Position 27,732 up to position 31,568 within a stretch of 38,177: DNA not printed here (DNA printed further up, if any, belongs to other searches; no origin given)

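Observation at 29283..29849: Complete histidine-phosphatase domain inserted in-frame inside isoleucyl-tRNA synthetase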

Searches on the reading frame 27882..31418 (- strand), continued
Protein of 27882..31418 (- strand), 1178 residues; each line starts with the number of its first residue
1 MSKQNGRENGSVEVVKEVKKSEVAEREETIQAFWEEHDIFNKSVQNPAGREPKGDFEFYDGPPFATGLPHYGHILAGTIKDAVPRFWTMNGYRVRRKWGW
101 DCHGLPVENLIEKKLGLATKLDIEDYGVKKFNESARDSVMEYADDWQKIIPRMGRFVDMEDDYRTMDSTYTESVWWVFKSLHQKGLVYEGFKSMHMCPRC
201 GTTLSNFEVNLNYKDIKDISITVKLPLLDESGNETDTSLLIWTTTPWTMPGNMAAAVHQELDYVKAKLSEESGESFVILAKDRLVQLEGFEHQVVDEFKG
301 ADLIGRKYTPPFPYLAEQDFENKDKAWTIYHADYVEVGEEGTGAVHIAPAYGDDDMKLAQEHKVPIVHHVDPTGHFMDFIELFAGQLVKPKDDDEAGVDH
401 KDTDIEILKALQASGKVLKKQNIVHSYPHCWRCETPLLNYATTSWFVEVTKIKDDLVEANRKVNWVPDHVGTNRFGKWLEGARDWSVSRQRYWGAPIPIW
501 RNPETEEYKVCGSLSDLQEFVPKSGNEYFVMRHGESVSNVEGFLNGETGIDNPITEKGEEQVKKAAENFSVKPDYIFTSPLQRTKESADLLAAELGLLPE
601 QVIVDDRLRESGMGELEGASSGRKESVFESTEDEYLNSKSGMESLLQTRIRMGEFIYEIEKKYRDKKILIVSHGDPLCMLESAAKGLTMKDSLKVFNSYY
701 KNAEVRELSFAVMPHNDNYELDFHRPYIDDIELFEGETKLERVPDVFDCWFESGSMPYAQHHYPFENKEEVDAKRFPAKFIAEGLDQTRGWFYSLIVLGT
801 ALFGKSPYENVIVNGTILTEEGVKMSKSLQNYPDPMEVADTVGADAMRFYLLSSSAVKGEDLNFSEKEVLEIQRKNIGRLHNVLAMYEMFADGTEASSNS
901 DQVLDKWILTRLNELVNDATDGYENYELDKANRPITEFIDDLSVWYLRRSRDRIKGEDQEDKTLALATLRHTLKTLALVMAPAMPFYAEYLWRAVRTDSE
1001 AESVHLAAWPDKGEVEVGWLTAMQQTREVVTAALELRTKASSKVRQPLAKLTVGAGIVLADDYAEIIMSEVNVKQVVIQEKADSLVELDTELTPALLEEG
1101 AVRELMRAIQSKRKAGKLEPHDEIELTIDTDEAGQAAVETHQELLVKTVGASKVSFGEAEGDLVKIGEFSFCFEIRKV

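Call 8: find_homologous_proteins(query=window:27882-31418:-, max_evalue=1e-10)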
Query window:27882-31418:- (1178 aa): 8000 proteins with E <= 1e-10 among 8000 candidates; the best 120 are listed.
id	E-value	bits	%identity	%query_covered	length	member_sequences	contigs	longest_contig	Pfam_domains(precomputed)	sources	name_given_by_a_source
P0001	0.0e+0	2717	100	100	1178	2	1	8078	PF09334.18,PF08264.20,PF00133.29,PF19302.5,PF00300.28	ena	-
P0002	0.0e+0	1982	71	100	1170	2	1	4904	PF09334.18,PF08264.20,PF00133.29,PF19302.5,PF00300.28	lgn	-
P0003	0.0e+0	1965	71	100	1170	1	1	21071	PF09334.18,PF08264.20,PF00133.29,PF19302.5,PF00300.28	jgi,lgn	jgi:isoleucyl-tRNA synthetase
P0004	0.0e+0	1953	70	100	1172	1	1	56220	PF09334.18,PF08264.20,PF00133.29,PF19302.5,PF00300.28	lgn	-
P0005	0.0e+0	1945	70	100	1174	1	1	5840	PF09334.18,PF08264.20,PF00133.29,PF19302.5,PF00300.28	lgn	-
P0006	0.0e+0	1931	70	100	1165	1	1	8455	PF09334.18,PF08264.20,PF00133.29,PF19302.5,PF00300.28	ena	-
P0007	0.0e+0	1929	69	100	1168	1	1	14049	PF09334.18,PF08264.20,PF00133.29,PF19302.5,PF00300.28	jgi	jgi:isoleucyl-tRNA synthetase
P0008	0.0e+0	1926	69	100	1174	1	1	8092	PF09334.18,PF08264.20,PF00133.29,PF19302.5,PF00300.28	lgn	-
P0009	0.0e+0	1908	68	100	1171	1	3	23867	PF09334.18,PF08264.20,PF00133.29,PF19302.5,PF00300.28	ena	-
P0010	0.0e+0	1908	69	100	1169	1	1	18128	PF09334.18,PF08264.20,PF00133.29,PF19302.5,PF00300.28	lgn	-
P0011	0.0e+0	1889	68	100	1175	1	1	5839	PF09334.18,PF08264.20,PF00133.29,PF19302.5,PF00300.28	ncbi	-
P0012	0.0e+0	1877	69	100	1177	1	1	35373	PF09334.18,PF08264.20,PF00133.29,PF19302.5,PF00300.28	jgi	jgi:isoleucyl-tRNA synthetase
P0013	0.0e+0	1868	67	100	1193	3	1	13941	PF09334.18,PF08264.20,PF00133.29,PF19302.5,PF00300.28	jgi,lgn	-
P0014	0.0e+0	1861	67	100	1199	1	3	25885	PF09334.18,PF08264.20,PF00133.29,PF19302.5,PF00300.28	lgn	-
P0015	0.0e+0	1853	68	100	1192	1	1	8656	PF09334.18,PF08264.20,PF00133.29,PF19302.5,PF00300.28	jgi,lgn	jgi:isoleucyl-tRNA synthetase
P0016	0.0e+0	1843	67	100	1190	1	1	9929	PF09334.18,PF08264.20,PF00133.29,PF19302.5,PF00300.28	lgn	-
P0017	0.0e+0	1838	66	100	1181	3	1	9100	PF09334.18,PF08264.20,PF00133.29,PF19302.5,PF00300.28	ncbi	-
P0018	0.0e+0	1833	67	100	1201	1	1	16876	PF09334.18,PF08264.20,PF00133.29,PF19302.5,PF00300.28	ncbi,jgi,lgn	ncbi:MAG: isoleucyl-tRNA synthetase [Candidatus Paceibacteria bacterium]|jgi:isoleucyl-tRNA syntheta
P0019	0.0e+0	1833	66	100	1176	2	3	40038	PF09334.18,PF08264.20,PF00133.29,PF19302.5,PF00300.28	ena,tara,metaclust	tara:strand:+ start:35 stop:3565 length:3531 start_codon:yes stop_codon:yes gene_type:complete|metac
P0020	0.0e+0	1832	66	100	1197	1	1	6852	PF09334.18,PF08264.20,PF00133.29,PF19302.5,PF00300.28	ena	-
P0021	0.0e+0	1827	66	100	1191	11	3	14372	PF09334.18,PF08264.20,PF00133.29,PF19302.5,PF00300.28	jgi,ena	-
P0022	0.0e+0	1827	66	100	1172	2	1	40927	PF09334.18,PF08264.20,PF00133.29,PF19302.5,PF00300.28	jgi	jgi:isoleucyl-tRNA synthetase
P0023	0.0e+0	1825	67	100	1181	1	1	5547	PF09334.18,PF08264.20,PF00133.29,PF19302.5,PF00300.28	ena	-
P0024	0.0e+0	1824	66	100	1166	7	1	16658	PF09334.18,PF08264.20,PF00133.29,PF19302.5,PF00300.28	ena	-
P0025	0.0e+0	1821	66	100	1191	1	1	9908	PF09334.18,PF08264.20,PF00133.29,PF19302.5,PF00300.28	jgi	jgi:isoleucyl-tRNA synthetase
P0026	0.0e+0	1821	67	100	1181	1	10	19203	PF09334.18,PF08264.20,PF00133.29,PF19302.5,PF00300.28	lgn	-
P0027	0.0e+0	1820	66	99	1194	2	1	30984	PF09334.18,PF08264.20,PF00133.29,PF19302.5,PF00300.28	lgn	-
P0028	0.0e+0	1819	67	99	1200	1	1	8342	PF09334.18,PF08264.20,PF00133.29,PF19302.5,PF00300.28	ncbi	-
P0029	0.0e+0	1818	67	100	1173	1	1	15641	PF09334.18,PF08264.20,PF00133.29,PF19302.5,PF00300.28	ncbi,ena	-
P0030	0.0e+0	1815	66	100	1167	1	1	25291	PF09334.18,PF08264.20,PF00133.29,PF19302.5,PF00300.28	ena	-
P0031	0.0e+0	1814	66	100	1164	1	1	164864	PF09334.18,PF08264.20,PF00133.29,PF19302.5,PF00300.28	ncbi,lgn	-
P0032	0.0e+0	1813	67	100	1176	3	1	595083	PF09334.18,PF08264.20,PF00133.29,PF19302.5,PF00300.28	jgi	jgi:isoleucyl-tRNA synthetase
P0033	0.0e+0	1813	66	100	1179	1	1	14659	PF09334.18,PF08264.20,PF00133.29,PF19302.5,PF00300.28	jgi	jgi:isoleucyl-tRNA synthetase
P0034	0.0e+0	1809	65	100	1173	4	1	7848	PF09334.18,PF08264.20,PF00133.29,PF19302.5,PF00300.28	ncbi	-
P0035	0.0e+0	1809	67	100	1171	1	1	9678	PF09334.18,PF08264.20,PF00133.29,PF19302.5,PF00300.28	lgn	-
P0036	0.0e+0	1807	66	100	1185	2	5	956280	PF09334.18,PF08264.20,PF00133.29,PF19302.5,PF00300.28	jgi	jgi:isoleucyl-tRNA synthetase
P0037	0.0e+0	1806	66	100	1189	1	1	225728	PF09334.18,PF08264.20,PF00133.29,PF19302.5,PF00300.28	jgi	jgi:isoleucyl-tRNA synthetase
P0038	0.0e+0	1804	66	100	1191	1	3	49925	PF09334.18,PF08264.20,PF00133.29,PF19302.5,PF00300.28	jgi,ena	-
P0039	0.0e+0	1802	66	100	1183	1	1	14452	PF09334.18,PF08264.20,PF00133.29,PF19302.5,PF00300.28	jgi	jgi:isoleucyl-tRNA synthetase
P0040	0.0e+0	1800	65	100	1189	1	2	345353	PF09334.18,PF08264.20,PF00133.29,PF19302.5,PF00300.28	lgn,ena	-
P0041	0.0e+0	1800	66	100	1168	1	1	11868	PF09334.18,PF08264.20,PF00133.29,PF19302.5,PF00300.28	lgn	-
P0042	0.0e+0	1800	66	100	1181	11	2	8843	PF09334.18,PF08264.20,PF00133.29,PF19302.5,PF00300.28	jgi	jgi:isoleucyl-tRNA synthetase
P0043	0.0e+0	1798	66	100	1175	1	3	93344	PF09334.18,PF08264.20,PF00133.29,PF19302.5,PF00300.28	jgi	jgi:isoleucyl-tRNA synthetase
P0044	0.0e+0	1798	66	99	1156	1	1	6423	PF09334.18,PF08264.20,PF00133.29,PF19302.5,PF00300.28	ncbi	-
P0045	0.0e+0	1797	66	100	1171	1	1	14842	PF09334.18,PF08264.20,PF00133.29,PF19302.5,PF00300.28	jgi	-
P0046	0.0e+0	1797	65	100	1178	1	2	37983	PF09334.18,PF08264.20,PF00133.29,PF19302.5,PF00300.28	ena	-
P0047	0.0e+0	1796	66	100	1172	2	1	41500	PF09334.18,PF08264.20,PF00133.29,PF19302.5,PF00300.28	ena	-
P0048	0.0e+0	1795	66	100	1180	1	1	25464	PF09334.18,PF08264.20,PF00133.29,PF19302.5,PF00300.28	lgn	-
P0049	0.0e+0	1794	66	100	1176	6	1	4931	PF09334.18,PF08264.20,PF00133.29,PF19302.5,PF00300.28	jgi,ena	-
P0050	0.0e+0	1793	66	100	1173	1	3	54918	PF09334.18,PF08264.20,PF00133.29,PF19302.5,PF00300.28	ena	-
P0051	0.0e+0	1793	66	99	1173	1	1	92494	PF09334.18,PF08264.20,PF00133.29,PF19302.5,PF00300.28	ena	-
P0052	0.0e+0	1791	65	100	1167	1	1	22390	PF09334.18,PF08264.20,PF00133.29,PF19302.5,PF00300.28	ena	-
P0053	0.0e+0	1791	66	100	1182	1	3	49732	PF09334.18,PF08264.20,PF00133.29,PF19302.5,PF00300.28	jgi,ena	-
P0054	0.0e+0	1791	66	100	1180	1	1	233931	PF09334.18,PF08264.20,PF00133.29,PF19302.5,PF00300.28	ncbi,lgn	-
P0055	0.0e+0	1790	66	100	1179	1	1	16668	PF09334.18,PF08264.20,PF00133.29,PF19302.5,PF00300.28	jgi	jgi:isoleucyl-tRNA synthetase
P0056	0.0e+0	1789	67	95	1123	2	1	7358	PF09334.18,PF08264.20,PF00133.29,PF19302.5,PF00300.28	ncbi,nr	ncbi:class I tRNA ligase family protein, partial [Candidatus Kaiserbacteria bacterium]|nr:class I tR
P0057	0.0e+0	1788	65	100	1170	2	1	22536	PF09334.18,PF08264.20,PF00133.29,PF19302.5,PF00300.28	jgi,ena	-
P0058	0.0e+0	1787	65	100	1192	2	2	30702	PF09334.18,PF08264.20,PF00133.29,PF19302.5,PF00300.28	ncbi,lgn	-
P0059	0.0e+0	1787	65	99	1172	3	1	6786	PF09334.18,PF08264.20,PF00133.29,PF19302.5,PF00300.28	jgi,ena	-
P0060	0.0e+0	1786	66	100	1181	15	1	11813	PF09334.18,PF08264.20,PF00133.29,PF19302.5,PF00300.28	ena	-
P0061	0.0e+0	1785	65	100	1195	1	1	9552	PF09334.18,PF08264.20,PF00133.29,PF19302.5,PF00300.28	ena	-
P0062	0.0e+0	1785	66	100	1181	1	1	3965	PF09334.18,PF08264.20,PF00133.29,PF19302.5,PF00300.28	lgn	-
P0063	0.0e+0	1785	66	99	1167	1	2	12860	PF09334.18,PF08264.20,PF00133.29,PF19302.5,PF00300.28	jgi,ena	-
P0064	0.0e+0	1784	65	100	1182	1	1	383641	PF09334.18,PF08264.20,PF00133.29,PF19302.5,PF00300.28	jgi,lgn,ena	-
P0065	0.0e+0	1784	65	100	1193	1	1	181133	PF09334.18,PF08264.20,PF00133.29,PF19302.5,PF00300.28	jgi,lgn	jgi:isoleucyl-tRNA synthetase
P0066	0.0e+0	1781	64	100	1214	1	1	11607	PF09334.18,PF08264.20,PF00133.29,PF19302.5,PF00300.28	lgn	-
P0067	0.0e+0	1781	65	99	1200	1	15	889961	PF09334.18,PF08264.20,PF00133.29,PF19302.5,PF00300.28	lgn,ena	-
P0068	0.0e+0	1781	66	100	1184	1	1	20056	PF09334.18,PF08264.20,PF00133.29,PF19302.5,PF00300.28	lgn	-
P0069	0.0e+0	1780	65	100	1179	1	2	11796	PF09334.18,PF08264.20,PF00133.29,PF19302.5,PF00300.28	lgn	-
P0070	0.0e+0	1778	64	100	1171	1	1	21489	PF09334.18,PF08264.20,PF00133.29,PF19302.5,PF00300.28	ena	-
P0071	0.0e+0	1777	65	100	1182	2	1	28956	PF09334.18,PF08264.20,PF00133.29,PF19302.5,PF00300.28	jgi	-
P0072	0.0e+0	1777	65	100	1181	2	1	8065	PF09334.18,PF08264.20,PF00133.29,PF19302.5,PF00300.28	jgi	jgi:isoleucyl-tRNA synthetase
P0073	0.0e+0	1777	64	100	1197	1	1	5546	PF09334.18,PF08264.20,PF00133.29,PF19302.5,PF00300.28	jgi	jgi:isoleucyl-tRNA synthetase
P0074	0.0e+0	1777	65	100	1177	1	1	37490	PF09334.18,PF08264.20,PF00133.29,PF19302.5,PF00300.28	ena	-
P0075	0.0e+0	1772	64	98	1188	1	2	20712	PF09334.18,PF08264.20,PF00133.29,PF19302.5,PF00300.28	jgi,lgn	jgi:isoleucyl-tRNA synthetase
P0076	0.0e+0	1772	65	100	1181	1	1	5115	PF09334.18,PF08264.20,PF00133.29,PF19302.5,PF00300.28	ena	-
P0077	0.0e+0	1772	65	100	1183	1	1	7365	PF09334.18,PF08264.20,PF00133.29,PF19302.5,PF00300.28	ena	-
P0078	0.0e+0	1771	65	100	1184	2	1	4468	PF09334.18,PF08264.20,PF00133.29,PF19302.5,PF00300.28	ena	-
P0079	0.0e+0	1770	65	100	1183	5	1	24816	PF09334.18,PF08264.20,PF00133.29,PF19302.5,PF00300.28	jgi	jgi:isoleucyl-tRNA synthetase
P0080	0.0e+0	1769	64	100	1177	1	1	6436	PF09334.18,PF08264.20,PF00133.29,PF19302.5,PF00300.28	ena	-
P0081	0.0e+0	1769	64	100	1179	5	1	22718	PF09334.18,PF08264.20,PF00133.29,PF19302.5,PF00300.28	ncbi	-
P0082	0.0e+0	1769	65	100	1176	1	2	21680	PF09334.18,PF08264.20,PF00133.29,PF19302.5,PF00300.28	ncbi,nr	ncbi:MAG: class I tRNA ligase family protein [Candidatus Pacebacteria bacterium]|nr:class I tRNA lig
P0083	0.0e+0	1769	65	100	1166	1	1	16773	PF09334.18,PF08264.20,PF13603.13,PF00133.29,PF19302.5,PF00300.28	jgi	jgi:isoleucyl-tRNA synthetase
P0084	0.0e+0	1768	65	100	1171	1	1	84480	PF09334.18,PF08264.20,PF00133.29,PF19302.5,PF00300.28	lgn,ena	-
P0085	0.0e+0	1768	64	100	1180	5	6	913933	PF09334.18,PF08264.20,PF00133.29,PF19302.5,PF00300.28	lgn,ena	-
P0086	0.0e+0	1767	66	98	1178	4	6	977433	PF09334.18,PF08264.20,PF00133.29,PF19302.5,PF00300.28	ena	-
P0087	0.0e+0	1767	64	100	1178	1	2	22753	PF09334.18,PF08264.20,PF00133.29,PF19302.5,PF00300.28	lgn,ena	-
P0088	0.0e+0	1766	65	100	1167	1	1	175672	PF09334.18,PF08264.20,PF00133.29,PF19302.5,PF00300.28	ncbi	-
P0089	0.0e+0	1766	65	100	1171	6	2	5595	PF09334.18,PF08264.20,PF00133.29,PF19302.5,PF00300.28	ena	-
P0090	0.0e+0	1766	66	100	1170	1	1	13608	PF09334.18,PF08264.20,PF00133.29,PF19302.5,PF00300.28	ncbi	-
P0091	0.0e+0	1765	64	99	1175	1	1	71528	PF09334.18,PF08264.20,PF00133.29,PF19302.5,PF00300.28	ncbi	-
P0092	0.0e+0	1764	65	99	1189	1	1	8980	PF09334.18,PF08264.20,PF00133.29,PF19302.5,PF00300.28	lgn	-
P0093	0.0e+0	1763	64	100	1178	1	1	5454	PF09334.18,PF08264.20,PF00133.29,PF19302.5,PF00300.28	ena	-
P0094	0.0e+0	1763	64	100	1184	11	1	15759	PF09334.18,PF08264.20,PF00133.29,PF19302.5,PF00300.28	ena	-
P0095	0.0e+0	1763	63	100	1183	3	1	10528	PF09334.18,PF08264.20,PF00133.29,PF19302.5,PF00300.28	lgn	-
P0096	0.0e+0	1763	64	100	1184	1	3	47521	PF09334.18,PF08264.20,PF00133.29,PF19302.5,PF00300.28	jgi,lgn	jgi:isoleucyl-tRNA synthetase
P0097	0.0e+0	1763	65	100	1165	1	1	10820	PF09334.18,PF08264.20,PF00133.29,PF19302.5,PF00300.28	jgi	jgi:isoleucyl-tRNA synthetase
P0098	0.0e+0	1759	64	99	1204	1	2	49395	PF09334.18,PF08264.20,PF00133.29,PF19302.5,PF00300.28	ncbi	-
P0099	0.0e+0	1759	64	100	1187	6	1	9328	PF09334.18,PF08264.20,PF00133.29,PF19302.5,PF00300.28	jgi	jgi:isoleucyl-tRNA synthetase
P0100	0.0e+0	1759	64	99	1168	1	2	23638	PF09334.18,PF08264.20,PF13603.13,PF00133.29,PF19302.5,PF00300.28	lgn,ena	-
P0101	0.0e+0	1759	63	100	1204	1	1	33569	PF09334.18,PF08264.20,PF00133.29,PF19302.5,PF00300.28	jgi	jgi:isoleucyl-tRNA synthetase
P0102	0.0e+0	1759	63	100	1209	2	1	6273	PF09334.18,PF08264.20,PF00133.29,PF19302.5,PF00300.28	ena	-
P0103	0.0e+0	1758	63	98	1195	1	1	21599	PF09334.18,PF08264.20,PF00133.29,PF19302.5,PF00300.28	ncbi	-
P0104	0.0e+0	1758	64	100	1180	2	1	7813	PF09334.18,PF08264.20,PF00133.29,PF19302.5,PF00300.28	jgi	-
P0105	0.0e+0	1758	65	100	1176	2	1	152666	PF09334.18,PF08264.20,PF00133.29,PF19302.5,PF00300.28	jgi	jgi:isoleucyl-tRNA synthetase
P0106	0.0e+0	1757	64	100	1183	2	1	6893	PF09334.18,PF08264.20,PF00133.29,PF19302.5,PF00300.28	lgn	-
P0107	0.0e+0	1757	64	100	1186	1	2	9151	PF09334.18,PF08264.20,PF00133.29,PF19302.5,PF00300.28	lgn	-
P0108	0.0e+0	1756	64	100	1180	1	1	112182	PF09334.18,PF08264.20,PF00133.29,PF19302.5,PF00300.28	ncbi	-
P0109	0.0e+0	1755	64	100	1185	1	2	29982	PF09334.18,PF08264.20,PF00133.29,PF19302.5,PF00300.28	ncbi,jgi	ncbi:MAG: hypothetical protein RL538_499 [Candidatus Parcubacteria bacterium]|jgi:isoleucyl-tRNA syn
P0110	0.0e+0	1755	64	100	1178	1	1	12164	PF09334.18,PF08264.20,PF00133.29,PF19302.5,PF00300.28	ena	-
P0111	0.0e+0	1755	64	100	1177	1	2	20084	PF09334.18,PF08264.20,PF00133.29,PF19302.5,PF00300.28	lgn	-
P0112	0.0e+0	1754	64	100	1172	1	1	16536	PF09334.18,PF08264.20,PF00133.29,PF19302.5,PF00300.28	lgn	-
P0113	0.0e+0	1754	65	99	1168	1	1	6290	PF09334.18,PF08264.20,PF00133.29,PF19302.5,PF00300.28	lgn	-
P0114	0.0e+0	1754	64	100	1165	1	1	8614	PF09334.18,PF08264.20,PF00133.29,PF19302.5,PF00300.28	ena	-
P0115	0.0e+0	1753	65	100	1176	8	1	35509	PF09334.18,PF08264.20,PF00133.29,PF19302.5,PF00300.28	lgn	-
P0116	0.0e+0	1753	64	100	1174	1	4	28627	PF09334.18,PF08264.20,PF00133.29,PF19302.5,PF00300.28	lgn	-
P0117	0.0e+0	1753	64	100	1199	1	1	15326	PF09334.18,PF08264.20,PF00133.29,PF19302.5,PF00300.28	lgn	-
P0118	0.0e+0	1752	65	100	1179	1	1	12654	PF09334.18,PF08264.20,PF00133.29,PF19302.5,PF00300.28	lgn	-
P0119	0.0e+0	1752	64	100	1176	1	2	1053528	PF09334.18,PF08264.20,PF00133.29,PF19302.5,PF00300.28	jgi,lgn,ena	-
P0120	0.0e+0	1752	64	100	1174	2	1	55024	PF09334.18,PF08264.20,PF00133.29,PF19302.5,PF00300.28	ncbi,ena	-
